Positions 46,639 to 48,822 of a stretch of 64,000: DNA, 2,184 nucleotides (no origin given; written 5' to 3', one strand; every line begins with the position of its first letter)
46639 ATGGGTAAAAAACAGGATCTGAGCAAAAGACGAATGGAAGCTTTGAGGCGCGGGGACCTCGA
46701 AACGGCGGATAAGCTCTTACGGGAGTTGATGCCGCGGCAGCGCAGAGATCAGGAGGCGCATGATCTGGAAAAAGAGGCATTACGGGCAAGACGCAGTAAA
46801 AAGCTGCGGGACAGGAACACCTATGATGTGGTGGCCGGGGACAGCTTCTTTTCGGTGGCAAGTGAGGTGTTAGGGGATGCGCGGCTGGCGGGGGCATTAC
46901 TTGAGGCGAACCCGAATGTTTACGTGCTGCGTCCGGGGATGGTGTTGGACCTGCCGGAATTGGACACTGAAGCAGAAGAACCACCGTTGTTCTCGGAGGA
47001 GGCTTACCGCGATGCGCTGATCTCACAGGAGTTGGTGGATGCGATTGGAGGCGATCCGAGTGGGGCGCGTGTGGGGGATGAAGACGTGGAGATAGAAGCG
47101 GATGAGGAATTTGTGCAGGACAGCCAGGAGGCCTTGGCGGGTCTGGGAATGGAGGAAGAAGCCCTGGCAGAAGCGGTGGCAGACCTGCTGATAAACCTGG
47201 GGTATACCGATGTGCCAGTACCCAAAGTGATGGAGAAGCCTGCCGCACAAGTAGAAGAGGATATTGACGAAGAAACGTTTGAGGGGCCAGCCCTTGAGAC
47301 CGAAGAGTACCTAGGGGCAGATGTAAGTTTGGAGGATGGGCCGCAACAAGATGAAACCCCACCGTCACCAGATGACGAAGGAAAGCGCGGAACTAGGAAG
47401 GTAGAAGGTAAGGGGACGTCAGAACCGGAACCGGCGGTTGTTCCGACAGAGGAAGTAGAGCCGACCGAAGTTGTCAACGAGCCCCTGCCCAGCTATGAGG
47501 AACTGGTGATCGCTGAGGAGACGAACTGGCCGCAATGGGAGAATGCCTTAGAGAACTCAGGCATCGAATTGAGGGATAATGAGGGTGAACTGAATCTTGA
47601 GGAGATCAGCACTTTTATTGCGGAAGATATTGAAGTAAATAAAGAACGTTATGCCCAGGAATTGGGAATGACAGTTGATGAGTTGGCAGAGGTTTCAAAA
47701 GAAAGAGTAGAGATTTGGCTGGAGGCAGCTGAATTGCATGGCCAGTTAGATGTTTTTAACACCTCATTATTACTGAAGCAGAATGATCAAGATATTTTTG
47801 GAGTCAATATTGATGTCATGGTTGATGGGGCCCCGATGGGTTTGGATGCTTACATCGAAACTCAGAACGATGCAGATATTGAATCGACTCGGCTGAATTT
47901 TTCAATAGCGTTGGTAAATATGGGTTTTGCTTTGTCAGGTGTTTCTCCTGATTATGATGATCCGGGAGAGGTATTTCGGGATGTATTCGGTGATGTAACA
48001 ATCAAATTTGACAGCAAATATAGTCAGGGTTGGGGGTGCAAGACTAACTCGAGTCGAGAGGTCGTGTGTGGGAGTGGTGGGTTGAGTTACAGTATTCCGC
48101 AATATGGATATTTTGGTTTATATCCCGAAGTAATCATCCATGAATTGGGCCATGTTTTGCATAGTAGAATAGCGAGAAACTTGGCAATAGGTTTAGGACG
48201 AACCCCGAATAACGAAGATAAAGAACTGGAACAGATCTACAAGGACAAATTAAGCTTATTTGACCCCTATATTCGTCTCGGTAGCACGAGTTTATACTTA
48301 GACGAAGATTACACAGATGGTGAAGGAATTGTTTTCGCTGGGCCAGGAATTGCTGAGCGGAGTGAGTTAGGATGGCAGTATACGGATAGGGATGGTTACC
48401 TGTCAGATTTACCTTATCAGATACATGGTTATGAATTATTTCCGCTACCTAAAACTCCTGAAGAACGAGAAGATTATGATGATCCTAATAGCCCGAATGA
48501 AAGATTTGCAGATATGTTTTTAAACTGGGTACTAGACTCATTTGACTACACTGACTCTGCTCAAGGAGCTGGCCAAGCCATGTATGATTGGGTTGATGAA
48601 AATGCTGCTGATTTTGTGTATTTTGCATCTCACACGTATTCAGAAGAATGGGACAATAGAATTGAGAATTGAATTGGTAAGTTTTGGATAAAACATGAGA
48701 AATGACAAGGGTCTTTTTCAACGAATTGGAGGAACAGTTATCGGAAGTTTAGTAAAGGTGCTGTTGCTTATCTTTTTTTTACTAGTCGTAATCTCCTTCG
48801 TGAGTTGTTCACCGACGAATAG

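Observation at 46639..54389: Two parallel LysM proteins whose catalytic halves lie in the AT-rich cassettes (chimeric genes)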

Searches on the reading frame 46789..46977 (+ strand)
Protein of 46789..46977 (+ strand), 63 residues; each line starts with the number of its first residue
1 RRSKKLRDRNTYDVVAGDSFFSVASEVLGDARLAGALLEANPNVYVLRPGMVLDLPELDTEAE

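Call 45: search_solved_structures(query=A3, max_evalue=1, show_alignments=2)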
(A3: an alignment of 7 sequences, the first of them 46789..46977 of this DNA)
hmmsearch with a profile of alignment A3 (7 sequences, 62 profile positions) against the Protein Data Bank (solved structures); distinct sequences matched with E-value up to 1: 34.
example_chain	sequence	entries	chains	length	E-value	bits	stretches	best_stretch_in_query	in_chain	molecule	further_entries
4uz2_A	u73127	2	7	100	9.1e-08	34.7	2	7-57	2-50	CELL WALL-BINDING ENDOPEPTIDASE-RELATED PROTEIN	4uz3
4xcm_A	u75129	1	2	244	2.7e-06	29.9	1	7-55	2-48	Cell wall-binding endopeptidase-related protein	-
4s3k_A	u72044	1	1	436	0.00021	23.9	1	9-53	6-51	Spore germination protein YaaH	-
7pvc_A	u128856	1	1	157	0.00041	23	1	8-55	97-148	Potassium binding protein Kbp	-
5k2l_A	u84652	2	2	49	0.00057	22.5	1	9-54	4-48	Chitinase, lysozyme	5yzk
5yz6_A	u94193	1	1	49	0.00059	22.5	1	9-54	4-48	Chitinase, lysozyme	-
7vcm_A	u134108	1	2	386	0.0014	21.3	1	8-55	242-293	Green fluorescent protein,Potassium binding protein Kbp,Green fluorescent protein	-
7aor_e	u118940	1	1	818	0.0023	20.5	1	12-57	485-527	uS10m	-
7r1l_A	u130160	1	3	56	0.0097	18.6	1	10-56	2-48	Spore coat assembly protein SafA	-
2mtz_A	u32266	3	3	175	0.01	18.5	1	9-55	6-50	Putative L,D-transpeptidase YkuD | L, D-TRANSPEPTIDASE YKUD | PUTATIVE L, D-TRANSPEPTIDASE YKUD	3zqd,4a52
9gtp_P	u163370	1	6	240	0.012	18.2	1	6-55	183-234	LysM domain-containing protein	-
4a1i_A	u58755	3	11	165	0.014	18.1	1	9-55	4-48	PUTATIVE L, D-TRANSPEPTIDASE YKUD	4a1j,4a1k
8i2e_B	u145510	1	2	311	0.014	18.1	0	7-24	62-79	Probable peptidoglycan endopeptidase LytE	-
1y7m_A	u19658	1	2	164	0.014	18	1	9-55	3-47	hypothetical protein BSU14040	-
9g8s_T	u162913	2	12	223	0.058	16.1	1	6-54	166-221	Peptidoglycan-binding LysM protein | gp61 - Tail tube initiator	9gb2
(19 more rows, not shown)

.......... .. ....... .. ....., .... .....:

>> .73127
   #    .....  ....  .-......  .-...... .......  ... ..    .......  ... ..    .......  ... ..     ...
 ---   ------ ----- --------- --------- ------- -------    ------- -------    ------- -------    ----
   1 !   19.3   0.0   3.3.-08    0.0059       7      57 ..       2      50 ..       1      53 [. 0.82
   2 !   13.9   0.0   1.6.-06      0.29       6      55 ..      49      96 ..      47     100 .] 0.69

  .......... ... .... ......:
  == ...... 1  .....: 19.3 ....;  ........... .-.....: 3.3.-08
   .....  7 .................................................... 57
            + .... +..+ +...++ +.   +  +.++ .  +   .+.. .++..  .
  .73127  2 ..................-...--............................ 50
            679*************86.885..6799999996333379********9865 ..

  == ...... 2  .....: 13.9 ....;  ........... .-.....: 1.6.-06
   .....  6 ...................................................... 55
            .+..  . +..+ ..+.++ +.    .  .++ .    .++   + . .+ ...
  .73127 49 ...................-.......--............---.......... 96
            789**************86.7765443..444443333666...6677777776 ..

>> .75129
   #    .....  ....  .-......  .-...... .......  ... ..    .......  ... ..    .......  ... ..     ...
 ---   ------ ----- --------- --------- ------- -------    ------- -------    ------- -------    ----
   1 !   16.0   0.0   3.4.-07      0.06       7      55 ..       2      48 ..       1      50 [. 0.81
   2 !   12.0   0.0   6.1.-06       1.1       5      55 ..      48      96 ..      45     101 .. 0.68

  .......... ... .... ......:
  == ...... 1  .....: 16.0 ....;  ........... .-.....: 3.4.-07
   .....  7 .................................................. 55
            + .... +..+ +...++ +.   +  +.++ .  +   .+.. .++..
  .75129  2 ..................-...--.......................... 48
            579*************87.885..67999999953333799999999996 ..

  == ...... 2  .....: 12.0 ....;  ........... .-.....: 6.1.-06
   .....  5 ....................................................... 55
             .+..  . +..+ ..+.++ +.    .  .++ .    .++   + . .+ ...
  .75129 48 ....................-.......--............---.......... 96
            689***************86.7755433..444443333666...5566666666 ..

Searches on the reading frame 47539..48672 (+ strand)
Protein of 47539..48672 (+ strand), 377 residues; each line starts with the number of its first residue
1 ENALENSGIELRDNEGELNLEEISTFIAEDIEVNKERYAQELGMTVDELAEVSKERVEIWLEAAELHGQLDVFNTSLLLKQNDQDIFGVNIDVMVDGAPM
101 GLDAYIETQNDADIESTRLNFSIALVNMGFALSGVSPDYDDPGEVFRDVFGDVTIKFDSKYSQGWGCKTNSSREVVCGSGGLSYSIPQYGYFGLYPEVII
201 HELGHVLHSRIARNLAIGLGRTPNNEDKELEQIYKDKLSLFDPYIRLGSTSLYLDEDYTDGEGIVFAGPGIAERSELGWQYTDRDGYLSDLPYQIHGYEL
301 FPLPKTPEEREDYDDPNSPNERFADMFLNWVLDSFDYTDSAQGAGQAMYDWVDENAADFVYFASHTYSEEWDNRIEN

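Call 6: search_protein_families(library=pfam, proteins=[window:47539-48672:+], max_evalue=10)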
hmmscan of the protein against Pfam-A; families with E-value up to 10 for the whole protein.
window:47539-48672:+ (377 aa): 1 family
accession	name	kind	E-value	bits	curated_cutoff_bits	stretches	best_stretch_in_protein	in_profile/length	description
PF18711.7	TxDE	-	0.14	12.8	25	0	103-121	20-38/55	Toxoflavin-degrading enzyme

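Call 32: search_solved_structures(query=window:47539-48672:+, max_evalue=10, show_alignments=2)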
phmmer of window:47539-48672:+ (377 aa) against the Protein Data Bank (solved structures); distinct sequences matched with E-value up to 10: 4.
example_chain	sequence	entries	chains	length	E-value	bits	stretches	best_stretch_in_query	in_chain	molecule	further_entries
9gfz_A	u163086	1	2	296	0.81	11.6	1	180-247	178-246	LysM domain receptor-like kinase 3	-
9vwb_A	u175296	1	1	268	1.4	10.8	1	85-149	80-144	DUF3050 domain-containing protein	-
9v71_A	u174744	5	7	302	1.5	10.8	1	180-249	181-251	Chitin elicitor receptor kinase 1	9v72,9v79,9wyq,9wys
9wyr_A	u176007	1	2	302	1.5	10.8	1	180-249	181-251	Chitin elicitor receptor kinase 1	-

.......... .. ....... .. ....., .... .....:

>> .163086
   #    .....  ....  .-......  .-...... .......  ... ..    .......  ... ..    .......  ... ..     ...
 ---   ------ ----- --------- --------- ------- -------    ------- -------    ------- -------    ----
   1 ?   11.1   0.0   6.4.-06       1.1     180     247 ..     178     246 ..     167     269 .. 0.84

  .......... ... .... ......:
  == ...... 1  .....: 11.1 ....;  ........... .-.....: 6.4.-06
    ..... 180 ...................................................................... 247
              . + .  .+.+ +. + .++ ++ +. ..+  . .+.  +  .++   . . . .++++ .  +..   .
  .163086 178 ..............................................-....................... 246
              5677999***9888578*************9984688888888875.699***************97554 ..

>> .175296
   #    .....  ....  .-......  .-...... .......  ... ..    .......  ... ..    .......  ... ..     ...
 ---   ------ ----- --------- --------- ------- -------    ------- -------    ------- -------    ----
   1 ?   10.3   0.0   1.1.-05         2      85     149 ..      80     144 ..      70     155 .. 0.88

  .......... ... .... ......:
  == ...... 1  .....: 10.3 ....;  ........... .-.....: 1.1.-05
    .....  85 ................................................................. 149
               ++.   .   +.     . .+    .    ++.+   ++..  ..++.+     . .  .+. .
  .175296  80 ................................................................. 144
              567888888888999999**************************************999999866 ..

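Call 35: search_protein_representatives(protein=window:47539-48672:+)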
Query: 377 residues. Proteins with E-value up to 0.001 (for the whole library): 50; up to 1e-10: 7; up to 1e-30: 1. The best 50 are listed.
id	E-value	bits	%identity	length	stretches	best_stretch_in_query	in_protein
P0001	5.2e-254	858.2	100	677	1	1-377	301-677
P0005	1.1e-26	109.9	38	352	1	49-372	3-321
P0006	3.2e-26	108.4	43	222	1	135-372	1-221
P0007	5.2e-12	61.7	45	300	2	318-360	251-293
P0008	6.4e-12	61.4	27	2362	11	232-280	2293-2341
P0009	3.7e-11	58.9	35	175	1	194-371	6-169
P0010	5.3e-11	58.3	34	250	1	124-371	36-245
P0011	1.1e-10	57.4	50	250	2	311-360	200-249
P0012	3.3e-10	55.7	34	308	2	318-356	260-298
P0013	5.4e-10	55.0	42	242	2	309-360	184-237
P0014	1.3e-09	53.8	43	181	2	309-364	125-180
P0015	1.3e-09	53.7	50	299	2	311-357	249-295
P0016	5.9e-09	51.6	44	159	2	279-360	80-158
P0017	6.5e-09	51.5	52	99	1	305-356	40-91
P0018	8.4e-09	51.1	39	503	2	286-363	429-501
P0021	5.8e-08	48.3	32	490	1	124-371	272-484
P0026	4.5e-07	45.4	38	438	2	314-359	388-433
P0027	4.6e-07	45.4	35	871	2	314-364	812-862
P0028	5.6e-07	45.1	42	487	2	314-364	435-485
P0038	9.7e-06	41.0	50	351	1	313-364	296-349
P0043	3.8e-05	39.1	31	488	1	123-371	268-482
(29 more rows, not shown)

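Call 38: search_protein_families(library=pfam, proteins=[P0005, P0007, P0008, P0012, P0018, P0021, P0027, P0028, P0043, P0010], max_evalue=0.01)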
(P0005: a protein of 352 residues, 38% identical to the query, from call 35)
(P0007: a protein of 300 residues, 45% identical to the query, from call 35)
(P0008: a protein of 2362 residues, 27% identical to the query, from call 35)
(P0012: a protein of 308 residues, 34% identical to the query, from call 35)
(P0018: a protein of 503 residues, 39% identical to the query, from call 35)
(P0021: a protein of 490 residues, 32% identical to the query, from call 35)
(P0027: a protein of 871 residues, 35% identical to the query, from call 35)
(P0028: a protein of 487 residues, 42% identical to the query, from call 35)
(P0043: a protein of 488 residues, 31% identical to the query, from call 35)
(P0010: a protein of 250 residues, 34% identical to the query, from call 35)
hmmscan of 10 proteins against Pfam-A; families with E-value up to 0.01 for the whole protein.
P0005 (352 aa): 0 families

P0007 (300 aa): 0 families

P0008 (2362 aa): 2 families
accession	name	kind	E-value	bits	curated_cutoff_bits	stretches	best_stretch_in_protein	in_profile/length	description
PF00193.23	Xlink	-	3e-26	91.9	27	1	97-192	1-92/92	Extracellular link domain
PF07686.23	V-set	-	1e-06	29.3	26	1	10-94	24-108/109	Immunoglobulin V-set domain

P0012 (308 aa): 0 families

P0018 (503 aa): 0 families

P0021 (490 aa): 0 families

P0027 (871 aa): 0 families

P0028 (487 aa): 0 families

P0043 (488 aa): 1 family
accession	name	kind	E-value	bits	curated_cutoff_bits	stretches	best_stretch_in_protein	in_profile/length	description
PF13688.12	Reprolysin_5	-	0.00024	21.8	27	1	193-344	24-156/196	Metallo-peptidase family M12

P0010 (250 aa): 1 family
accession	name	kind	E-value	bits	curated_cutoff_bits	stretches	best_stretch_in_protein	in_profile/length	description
PF13688.12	Reprolysin_5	-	0.0047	17.6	27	1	66-111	131-156/196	Metallo-peptidase family M12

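Call 39: search_protein_families(library=ncbifam, proteins=[P0007, P0012, P0013, P0018, P0021, P0027, P0028, P0043, P0026, P0038], max_evalue=0.01)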
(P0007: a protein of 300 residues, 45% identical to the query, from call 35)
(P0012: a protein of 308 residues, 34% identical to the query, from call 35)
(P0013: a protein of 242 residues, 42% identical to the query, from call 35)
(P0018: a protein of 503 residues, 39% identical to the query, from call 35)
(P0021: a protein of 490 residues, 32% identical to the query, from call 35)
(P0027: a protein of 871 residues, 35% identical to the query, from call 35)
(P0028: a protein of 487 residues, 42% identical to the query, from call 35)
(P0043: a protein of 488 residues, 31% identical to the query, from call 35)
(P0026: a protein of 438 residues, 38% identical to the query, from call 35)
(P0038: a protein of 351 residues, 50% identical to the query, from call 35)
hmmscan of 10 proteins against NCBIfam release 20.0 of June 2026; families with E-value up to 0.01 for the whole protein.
P0007 (300 aa): 1 family
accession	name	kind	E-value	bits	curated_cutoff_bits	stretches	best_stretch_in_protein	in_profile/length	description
TIGR03696.1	Rhs_assc_core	domain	0.0027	18.2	32.5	1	50-69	57-76/76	RHS repeat-associated core domain-containing protein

P0012 (308 aa): 1 family
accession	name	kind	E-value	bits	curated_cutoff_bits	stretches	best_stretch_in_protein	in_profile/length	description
TIGR03696.1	Rhs_assc_core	domain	3.3e-16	59.6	32.5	1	4-54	30-76/76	RHS repeat-associated core domain-containing protein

P0013 (242 aa): 0 families

P0018 (503 aa): 1 family
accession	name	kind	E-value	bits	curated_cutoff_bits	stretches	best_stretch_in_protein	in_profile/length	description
TIGR03696.1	Rhs_assc_core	domain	2.8e-12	47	32.5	1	179-265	1-76/76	RHS repeat-associated core domain-containing protein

P0021 (490 aa): 0 families

P0027 (871 aa): 0 families

P0028 (487 aa): 2 families
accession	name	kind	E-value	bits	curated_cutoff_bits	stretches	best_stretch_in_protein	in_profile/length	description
TIGR03696.1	Rhs_assc_core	domain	1.6e-19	70.2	32.5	1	173-252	1-75/76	RHS repeat-associated core domain-containing protein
NF041261.1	RHS_core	equivalog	2e-08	32.5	2000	2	151-252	1162-1260/1261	RHS element core protein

P0043 (488 aa): 0 families

P0026 (438 aa): 2 families
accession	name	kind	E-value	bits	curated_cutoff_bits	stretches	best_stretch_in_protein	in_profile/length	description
TIGR03696.1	Rhs_assc_core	domain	2.7e-21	75.8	32.5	1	132-210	1-75/76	RHS repeat-associated core domain-containing protein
NF041261.1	RHS_core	equivalog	0.00014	19.8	2000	1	106-208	1158-1258/1261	RHS element core protein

P0038 (351 aa): 2 families
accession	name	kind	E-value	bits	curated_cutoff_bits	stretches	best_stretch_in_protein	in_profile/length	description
TIGR03696.1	Rhs_assc_core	domain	3e-22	78.9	32.5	1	39-119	1-76/76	RHS repeat-associated core domain-containing protein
NF041261.1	RHS_core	equivalog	0.00024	19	2000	1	31-118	1176-1260/1261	RHS element core protein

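Call 54: find_encoding_contigs(protein=P0005, flank=8000, max_places=3)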
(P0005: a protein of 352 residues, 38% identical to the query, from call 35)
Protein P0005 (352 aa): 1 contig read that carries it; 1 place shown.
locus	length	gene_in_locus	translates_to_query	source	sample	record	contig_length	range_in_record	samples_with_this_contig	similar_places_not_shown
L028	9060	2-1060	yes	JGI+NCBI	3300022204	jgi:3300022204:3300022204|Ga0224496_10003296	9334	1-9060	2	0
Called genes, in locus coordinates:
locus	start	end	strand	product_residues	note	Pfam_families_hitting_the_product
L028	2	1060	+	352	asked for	?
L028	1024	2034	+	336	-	PF24817:WD40_WDHD1_1st (faint), PF23381:Beta-prop_IFT122_1st, PF26550:Tricorn_2nd, PF26549:Tricorn_N, PF07676:PD40, PF00930:DPPIV_N (weak), PF07676:PD40, PF26549:Tricorn_N, +5 more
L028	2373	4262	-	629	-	-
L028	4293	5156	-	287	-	PF19656:DUF6159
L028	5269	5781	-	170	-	PF16697:Yop-YscD_cpl, PF00498:FHA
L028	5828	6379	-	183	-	-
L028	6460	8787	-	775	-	PF00515:TPR_1, PF13414:TPR_11, PF00515:TPR_1, PF13432:TPR_16, PF13414:TPR_11, PF00515:TPR_1, PF00515:TPR_1, PF13414:TPR_11, +25 more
